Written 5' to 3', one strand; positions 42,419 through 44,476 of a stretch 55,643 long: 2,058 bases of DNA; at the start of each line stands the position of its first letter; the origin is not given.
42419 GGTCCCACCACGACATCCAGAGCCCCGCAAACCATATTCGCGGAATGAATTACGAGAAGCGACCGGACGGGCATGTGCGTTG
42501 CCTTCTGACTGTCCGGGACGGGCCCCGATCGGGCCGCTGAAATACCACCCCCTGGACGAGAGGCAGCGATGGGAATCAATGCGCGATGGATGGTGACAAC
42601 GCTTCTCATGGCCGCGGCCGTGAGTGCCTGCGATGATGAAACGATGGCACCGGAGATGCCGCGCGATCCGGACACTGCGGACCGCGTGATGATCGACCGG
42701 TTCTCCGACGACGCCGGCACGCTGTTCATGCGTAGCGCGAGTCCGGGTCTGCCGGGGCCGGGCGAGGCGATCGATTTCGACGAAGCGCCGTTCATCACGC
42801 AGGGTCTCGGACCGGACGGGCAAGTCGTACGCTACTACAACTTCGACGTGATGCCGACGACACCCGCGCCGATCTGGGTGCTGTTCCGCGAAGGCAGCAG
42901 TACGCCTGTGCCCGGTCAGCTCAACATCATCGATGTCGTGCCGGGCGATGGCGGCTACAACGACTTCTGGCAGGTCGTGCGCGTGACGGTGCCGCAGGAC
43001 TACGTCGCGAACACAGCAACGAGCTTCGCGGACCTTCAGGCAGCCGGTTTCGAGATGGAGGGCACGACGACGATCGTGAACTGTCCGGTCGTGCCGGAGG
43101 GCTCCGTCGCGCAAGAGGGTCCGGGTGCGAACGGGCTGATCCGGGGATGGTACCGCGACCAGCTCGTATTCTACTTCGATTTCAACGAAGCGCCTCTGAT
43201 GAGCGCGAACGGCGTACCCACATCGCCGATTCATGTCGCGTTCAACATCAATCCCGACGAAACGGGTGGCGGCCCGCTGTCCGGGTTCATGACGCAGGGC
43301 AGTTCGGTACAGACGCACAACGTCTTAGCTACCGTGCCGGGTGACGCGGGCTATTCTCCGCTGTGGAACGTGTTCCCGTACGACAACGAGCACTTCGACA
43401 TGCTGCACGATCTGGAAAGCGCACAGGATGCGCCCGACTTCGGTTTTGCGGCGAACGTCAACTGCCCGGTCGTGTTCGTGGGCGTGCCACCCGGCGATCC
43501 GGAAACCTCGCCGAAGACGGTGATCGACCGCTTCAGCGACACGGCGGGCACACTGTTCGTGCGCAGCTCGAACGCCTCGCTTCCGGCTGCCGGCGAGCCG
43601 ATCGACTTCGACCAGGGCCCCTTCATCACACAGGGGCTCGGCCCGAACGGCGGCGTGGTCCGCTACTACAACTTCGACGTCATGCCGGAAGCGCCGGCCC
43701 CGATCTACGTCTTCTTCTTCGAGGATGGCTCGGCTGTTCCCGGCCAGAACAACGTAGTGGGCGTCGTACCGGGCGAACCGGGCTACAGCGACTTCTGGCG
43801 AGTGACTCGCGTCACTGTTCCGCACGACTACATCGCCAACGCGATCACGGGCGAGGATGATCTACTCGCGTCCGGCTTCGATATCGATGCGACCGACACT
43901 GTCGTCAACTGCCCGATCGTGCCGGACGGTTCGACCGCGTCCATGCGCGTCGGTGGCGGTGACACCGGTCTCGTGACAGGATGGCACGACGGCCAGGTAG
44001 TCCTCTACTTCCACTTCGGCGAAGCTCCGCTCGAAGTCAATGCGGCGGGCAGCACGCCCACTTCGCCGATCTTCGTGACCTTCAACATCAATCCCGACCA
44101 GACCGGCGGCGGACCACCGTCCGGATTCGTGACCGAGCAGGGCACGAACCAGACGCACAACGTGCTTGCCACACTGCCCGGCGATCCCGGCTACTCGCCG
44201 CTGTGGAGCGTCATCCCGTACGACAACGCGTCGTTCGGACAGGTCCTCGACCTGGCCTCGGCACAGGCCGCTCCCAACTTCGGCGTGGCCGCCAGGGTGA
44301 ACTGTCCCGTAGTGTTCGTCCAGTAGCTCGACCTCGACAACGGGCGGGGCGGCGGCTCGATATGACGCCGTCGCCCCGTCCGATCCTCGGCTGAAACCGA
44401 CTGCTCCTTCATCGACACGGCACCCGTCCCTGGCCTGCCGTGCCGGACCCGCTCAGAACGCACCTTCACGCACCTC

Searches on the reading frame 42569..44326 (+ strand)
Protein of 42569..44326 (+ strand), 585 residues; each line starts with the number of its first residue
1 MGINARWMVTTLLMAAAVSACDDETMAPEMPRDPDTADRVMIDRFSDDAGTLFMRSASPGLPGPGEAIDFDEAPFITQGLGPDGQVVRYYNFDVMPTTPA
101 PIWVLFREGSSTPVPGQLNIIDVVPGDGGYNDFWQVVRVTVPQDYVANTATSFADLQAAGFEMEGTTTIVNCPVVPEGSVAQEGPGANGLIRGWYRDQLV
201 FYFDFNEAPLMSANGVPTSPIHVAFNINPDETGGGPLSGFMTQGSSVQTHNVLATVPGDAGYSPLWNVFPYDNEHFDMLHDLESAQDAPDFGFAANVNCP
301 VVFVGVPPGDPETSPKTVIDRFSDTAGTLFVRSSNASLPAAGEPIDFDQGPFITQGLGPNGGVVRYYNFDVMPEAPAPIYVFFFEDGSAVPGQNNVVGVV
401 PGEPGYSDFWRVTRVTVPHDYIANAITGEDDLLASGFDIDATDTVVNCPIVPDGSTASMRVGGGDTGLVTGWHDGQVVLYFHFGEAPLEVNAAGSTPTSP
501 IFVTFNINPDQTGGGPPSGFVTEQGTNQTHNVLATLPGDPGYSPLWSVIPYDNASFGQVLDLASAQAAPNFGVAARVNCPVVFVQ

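Call 54: search_protein_families(library=pfam, proteins=[window:42569-44326:+], max_evalue=0.001)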
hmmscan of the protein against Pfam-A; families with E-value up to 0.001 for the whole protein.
window:42569-44326:+ (585 aa): 1 family
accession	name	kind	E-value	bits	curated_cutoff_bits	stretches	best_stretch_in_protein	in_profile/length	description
PF24298.1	DUF7482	-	1.9e-13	51.2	27.5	0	381-451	41-111/257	Domain of unknown function (DUF7482)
